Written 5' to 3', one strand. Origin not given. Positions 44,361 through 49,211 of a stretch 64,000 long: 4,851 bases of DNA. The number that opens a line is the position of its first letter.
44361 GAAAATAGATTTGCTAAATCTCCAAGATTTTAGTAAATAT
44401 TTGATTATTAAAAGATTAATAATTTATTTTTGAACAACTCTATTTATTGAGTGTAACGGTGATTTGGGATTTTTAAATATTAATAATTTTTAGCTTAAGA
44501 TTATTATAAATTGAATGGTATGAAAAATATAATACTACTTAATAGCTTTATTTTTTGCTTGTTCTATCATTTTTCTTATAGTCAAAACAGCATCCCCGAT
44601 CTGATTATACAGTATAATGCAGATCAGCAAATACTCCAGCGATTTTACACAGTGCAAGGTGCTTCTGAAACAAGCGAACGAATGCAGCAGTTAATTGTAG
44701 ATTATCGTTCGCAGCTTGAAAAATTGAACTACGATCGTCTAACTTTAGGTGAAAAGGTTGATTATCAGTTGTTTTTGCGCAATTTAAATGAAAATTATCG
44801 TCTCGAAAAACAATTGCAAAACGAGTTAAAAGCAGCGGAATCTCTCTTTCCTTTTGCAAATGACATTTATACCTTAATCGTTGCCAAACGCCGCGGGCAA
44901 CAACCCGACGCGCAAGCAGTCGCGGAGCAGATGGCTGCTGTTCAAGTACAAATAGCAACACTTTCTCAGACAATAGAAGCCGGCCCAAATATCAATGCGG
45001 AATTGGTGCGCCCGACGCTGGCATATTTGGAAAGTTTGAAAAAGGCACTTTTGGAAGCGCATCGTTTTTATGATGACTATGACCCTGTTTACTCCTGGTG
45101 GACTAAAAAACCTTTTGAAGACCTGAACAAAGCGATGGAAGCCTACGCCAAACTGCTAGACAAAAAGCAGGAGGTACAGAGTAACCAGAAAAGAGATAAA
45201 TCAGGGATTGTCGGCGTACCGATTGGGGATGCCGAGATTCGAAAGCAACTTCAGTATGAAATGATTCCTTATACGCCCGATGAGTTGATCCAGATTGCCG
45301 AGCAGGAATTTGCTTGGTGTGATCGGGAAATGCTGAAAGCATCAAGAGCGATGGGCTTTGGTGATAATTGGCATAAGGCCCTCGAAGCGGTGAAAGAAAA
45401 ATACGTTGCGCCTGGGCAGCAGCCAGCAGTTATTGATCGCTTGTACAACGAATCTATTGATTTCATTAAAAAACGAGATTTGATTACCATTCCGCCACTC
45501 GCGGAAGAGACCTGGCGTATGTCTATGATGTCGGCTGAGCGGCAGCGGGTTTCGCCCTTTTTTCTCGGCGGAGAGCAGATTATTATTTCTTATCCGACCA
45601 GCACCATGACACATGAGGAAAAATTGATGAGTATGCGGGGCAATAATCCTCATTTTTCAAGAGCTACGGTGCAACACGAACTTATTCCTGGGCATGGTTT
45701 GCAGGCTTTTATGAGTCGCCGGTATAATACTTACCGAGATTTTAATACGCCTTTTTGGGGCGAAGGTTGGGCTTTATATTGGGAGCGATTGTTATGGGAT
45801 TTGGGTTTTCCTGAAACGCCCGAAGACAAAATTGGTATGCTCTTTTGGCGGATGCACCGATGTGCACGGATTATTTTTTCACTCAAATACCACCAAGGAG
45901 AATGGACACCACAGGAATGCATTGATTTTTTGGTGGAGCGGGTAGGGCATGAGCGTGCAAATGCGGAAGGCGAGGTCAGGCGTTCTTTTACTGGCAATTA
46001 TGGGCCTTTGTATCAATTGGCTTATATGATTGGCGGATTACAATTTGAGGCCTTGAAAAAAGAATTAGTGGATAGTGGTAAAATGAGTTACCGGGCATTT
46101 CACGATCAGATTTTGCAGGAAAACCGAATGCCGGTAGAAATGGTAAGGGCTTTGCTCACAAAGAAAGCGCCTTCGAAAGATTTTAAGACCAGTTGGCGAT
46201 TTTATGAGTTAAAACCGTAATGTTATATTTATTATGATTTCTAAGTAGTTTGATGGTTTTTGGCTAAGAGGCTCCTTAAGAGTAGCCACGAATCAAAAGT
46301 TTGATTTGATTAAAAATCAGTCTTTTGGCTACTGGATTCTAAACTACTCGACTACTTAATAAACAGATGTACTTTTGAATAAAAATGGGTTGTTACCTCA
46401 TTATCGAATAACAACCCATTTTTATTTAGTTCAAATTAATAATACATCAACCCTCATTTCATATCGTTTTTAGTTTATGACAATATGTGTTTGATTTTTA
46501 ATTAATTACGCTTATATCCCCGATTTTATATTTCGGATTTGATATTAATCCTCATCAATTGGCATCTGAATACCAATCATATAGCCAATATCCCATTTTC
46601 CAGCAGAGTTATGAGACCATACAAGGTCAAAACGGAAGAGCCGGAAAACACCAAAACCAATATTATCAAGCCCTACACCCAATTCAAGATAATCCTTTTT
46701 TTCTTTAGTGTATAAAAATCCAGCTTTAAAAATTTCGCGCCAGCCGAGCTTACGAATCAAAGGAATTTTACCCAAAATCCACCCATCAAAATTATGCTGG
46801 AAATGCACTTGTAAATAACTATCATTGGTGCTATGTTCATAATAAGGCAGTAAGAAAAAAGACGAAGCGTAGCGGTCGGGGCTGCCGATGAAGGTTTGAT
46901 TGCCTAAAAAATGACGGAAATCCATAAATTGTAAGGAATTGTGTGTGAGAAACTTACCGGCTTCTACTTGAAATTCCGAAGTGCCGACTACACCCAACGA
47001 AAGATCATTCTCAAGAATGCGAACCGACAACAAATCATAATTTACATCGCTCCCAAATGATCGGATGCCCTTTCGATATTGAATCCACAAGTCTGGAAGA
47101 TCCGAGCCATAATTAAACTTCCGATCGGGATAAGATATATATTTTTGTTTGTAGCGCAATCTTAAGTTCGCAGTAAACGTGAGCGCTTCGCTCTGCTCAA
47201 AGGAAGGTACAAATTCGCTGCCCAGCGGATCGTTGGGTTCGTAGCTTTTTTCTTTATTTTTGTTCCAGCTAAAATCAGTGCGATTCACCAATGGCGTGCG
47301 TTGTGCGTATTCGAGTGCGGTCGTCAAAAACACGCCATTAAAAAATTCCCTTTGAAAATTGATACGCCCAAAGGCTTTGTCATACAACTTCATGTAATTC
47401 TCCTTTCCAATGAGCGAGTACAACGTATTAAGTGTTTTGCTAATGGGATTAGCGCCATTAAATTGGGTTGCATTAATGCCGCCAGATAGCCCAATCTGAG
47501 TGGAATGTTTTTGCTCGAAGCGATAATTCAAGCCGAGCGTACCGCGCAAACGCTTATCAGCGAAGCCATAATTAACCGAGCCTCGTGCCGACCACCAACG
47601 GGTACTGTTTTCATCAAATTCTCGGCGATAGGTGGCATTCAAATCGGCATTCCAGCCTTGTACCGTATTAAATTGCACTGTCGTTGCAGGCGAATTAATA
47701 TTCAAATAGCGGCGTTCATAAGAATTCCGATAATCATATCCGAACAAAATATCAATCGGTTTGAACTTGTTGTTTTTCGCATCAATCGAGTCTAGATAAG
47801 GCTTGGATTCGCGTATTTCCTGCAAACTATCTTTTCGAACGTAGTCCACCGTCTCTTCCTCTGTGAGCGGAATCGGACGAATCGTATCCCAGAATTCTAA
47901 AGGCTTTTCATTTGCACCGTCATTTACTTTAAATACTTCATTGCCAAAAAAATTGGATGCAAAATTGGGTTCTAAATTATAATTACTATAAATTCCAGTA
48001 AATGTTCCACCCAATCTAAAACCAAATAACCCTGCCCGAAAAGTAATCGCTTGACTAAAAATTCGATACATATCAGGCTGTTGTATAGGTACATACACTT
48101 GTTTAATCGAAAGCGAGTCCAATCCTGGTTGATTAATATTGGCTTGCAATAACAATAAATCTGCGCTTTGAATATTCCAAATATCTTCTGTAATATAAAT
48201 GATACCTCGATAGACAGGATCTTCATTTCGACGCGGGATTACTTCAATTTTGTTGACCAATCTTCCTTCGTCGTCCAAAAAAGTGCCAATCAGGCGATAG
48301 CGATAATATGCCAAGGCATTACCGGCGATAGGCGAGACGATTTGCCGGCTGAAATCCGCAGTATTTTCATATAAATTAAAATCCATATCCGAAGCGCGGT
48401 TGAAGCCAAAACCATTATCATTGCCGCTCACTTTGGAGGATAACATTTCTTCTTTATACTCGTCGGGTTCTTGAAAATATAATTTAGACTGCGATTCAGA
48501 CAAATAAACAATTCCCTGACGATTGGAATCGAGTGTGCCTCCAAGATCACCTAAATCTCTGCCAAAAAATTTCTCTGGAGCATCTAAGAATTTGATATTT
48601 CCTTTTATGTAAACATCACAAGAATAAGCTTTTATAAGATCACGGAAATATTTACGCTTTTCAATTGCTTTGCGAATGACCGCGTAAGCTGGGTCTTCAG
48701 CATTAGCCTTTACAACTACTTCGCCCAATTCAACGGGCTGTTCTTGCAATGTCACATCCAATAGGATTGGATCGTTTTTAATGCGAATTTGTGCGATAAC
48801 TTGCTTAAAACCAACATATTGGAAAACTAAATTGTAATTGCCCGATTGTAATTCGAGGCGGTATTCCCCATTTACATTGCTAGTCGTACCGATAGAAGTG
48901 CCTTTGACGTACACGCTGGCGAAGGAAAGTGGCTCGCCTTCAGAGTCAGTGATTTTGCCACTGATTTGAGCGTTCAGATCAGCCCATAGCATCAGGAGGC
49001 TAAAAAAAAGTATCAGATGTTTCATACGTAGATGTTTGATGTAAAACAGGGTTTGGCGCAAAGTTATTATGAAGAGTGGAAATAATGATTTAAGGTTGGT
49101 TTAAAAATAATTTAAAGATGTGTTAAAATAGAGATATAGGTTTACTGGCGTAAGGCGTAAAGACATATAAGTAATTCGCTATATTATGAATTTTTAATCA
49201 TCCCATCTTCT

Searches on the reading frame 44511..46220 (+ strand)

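Call 53: search_protein_families(library=pfam, proteins=[window:44511-46220:+], max_evalue=0.0001)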
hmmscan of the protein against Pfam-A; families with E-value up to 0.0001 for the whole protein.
window:44511-46220:+ (569 aa): 1 family
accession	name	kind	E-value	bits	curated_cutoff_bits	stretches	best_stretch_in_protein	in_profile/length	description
PF05960.17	DUF885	-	2.5e-57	196.1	32.4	1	53-548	22-531/532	Bacterial protein of unknown function (DUF885)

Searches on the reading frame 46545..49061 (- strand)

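Call 53: search_protein_families(library=pfam, proteins=[window:46545-49061:-], max_evalue=0.0001)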
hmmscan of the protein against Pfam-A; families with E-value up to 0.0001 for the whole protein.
window:46545-49061:- (838 aa): 4 families
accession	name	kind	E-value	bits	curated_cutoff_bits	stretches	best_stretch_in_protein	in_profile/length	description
PF18939.6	DUF5686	-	1.2e-253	843.9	39.2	1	128-798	1-669/669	Family of unknown function (DUF5686)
PF13715.12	CarbopepD_reg_2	-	2.3e-21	76.1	32.2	1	33-117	1-88/88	CarboxypepD_reg-like domain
PF13620.12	CarboxypepD_reg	-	2.2e-14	54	32.3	1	32-105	1-81/82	Carboxypeptidase regulatory-like domain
PF23591.1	CILP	-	3.2e-05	24.3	27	0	34-85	8-59/90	Cartilage intermediate layer protein 1-like domain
